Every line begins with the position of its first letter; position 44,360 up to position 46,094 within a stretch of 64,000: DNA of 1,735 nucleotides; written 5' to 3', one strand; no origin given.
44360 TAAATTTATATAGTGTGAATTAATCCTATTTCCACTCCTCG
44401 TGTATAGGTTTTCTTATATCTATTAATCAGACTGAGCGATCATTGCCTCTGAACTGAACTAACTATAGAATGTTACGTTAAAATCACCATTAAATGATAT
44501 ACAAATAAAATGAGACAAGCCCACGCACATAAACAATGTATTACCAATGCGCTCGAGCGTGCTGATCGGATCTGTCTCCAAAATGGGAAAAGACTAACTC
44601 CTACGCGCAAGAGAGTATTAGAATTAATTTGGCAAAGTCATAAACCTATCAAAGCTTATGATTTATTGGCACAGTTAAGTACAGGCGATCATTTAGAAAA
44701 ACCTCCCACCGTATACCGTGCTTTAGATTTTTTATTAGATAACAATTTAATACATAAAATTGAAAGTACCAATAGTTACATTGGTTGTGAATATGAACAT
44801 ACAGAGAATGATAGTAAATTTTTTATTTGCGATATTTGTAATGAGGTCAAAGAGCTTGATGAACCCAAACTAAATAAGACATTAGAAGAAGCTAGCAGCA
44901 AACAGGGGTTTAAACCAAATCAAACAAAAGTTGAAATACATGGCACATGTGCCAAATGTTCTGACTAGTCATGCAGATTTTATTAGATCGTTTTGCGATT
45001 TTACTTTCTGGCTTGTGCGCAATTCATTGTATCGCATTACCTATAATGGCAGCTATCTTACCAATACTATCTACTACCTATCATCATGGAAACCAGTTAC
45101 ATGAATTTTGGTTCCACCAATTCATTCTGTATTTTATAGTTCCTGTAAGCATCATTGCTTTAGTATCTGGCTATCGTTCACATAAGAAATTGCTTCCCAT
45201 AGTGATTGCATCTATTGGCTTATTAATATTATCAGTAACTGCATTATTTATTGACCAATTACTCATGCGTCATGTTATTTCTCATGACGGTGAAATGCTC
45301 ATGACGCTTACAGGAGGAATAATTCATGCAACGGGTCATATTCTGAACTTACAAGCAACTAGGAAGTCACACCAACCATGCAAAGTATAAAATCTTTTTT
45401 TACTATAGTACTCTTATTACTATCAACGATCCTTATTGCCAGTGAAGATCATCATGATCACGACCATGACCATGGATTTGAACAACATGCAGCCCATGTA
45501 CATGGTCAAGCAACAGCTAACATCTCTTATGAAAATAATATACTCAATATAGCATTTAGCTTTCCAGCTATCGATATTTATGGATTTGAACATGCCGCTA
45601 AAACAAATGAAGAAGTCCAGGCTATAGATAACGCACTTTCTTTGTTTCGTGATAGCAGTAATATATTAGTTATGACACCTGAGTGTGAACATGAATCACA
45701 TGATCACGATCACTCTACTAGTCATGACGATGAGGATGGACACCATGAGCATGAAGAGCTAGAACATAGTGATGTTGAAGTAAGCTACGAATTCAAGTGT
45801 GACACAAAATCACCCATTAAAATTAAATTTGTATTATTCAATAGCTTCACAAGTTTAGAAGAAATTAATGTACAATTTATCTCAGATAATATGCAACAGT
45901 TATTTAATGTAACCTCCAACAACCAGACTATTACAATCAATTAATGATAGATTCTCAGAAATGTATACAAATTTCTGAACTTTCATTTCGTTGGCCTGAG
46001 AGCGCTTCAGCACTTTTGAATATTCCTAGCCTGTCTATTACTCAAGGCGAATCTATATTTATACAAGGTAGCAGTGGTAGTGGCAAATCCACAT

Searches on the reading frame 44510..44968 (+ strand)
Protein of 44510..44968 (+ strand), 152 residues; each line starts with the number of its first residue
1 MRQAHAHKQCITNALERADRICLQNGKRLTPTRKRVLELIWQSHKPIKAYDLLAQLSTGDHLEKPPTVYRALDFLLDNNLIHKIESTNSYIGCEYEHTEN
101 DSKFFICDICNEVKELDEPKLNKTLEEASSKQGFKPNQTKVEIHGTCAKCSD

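Call 89: search_protein_families(library=pfam, max_evalue=0.001, proteins=[window:44510-44968:+])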
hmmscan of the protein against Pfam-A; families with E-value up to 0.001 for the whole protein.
window:44510-44968:+ (152 aa): 1 family
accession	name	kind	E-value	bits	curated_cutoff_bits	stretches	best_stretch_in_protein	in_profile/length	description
PF01475.25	FUR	-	2.7e-14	53.8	23.1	1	25-143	2-120/121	Ferric uptake regulator family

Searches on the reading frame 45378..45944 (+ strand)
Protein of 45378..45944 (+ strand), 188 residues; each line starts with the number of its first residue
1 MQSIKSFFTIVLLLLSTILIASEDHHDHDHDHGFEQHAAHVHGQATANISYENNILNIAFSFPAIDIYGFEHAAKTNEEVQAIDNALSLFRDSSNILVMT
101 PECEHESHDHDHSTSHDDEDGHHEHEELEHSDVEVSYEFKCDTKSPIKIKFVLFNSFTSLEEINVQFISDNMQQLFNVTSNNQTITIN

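Call 89: search_protein_families(library=pfam, max_evalue=0.001, proteins=[window:45378-45944:+])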
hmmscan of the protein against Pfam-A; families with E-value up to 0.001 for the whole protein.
window:45378-45944:+ (188 aa): 1 family
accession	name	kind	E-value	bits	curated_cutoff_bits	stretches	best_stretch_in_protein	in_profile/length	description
PF10986.14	ZrgA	-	9.5e-38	130.1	27.4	1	39-186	1-160/161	ZrgA family zinc uptake protein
